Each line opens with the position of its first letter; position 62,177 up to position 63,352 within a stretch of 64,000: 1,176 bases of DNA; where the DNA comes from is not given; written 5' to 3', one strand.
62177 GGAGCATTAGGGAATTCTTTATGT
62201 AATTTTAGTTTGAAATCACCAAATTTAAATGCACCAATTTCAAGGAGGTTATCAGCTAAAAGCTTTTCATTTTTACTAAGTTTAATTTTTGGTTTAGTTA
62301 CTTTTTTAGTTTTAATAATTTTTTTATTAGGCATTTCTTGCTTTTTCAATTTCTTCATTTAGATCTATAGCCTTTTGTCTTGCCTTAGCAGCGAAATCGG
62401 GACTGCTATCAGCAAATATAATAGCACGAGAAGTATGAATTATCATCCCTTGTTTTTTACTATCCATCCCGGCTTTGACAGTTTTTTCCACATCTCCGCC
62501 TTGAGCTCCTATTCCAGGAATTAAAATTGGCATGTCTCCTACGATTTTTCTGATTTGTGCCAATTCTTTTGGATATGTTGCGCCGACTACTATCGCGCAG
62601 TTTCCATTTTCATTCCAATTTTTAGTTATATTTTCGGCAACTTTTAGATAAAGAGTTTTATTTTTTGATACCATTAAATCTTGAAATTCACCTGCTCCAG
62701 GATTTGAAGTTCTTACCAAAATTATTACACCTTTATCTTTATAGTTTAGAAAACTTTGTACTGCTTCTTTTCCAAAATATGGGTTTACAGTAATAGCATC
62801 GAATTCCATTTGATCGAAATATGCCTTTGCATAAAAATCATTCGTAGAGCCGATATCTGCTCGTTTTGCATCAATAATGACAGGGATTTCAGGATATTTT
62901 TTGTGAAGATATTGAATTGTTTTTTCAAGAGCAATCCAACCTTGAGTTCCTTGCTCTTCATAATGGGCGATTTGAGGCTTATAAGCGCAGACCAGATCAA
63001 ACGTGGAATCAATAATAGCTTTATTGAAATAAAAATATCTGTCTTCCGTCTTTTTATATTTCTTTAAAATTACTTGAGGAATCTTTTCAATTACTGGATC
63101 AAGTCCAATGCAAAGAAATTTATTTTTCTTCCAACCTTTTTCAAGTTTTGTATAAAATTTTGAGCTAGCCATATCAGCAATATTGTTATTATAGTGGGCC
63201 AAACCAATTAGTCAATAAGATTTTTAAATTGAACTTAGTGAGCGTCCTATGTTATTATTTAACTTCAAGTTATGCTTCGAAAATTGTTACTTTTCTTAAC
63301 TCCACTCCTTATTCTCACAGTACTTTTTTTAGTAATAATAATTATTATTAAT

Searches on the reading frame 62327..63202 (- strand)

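Call 35: search_protein_families(library=pfam, proteins=[window:62327-63202:-], max_evalue=0.0001)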
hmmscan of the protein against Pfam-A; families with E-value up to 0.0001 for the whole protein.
window:62327-63202:- (291 aa): 1 family
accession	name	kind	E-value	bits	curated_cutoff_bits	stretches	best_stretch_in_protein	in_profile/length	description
PF00215.30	OMPdecase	-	6.4e-29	101.9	27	1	30-273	3-219/221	Orotidine 5'-phosphate decarboxylase / HUMPS family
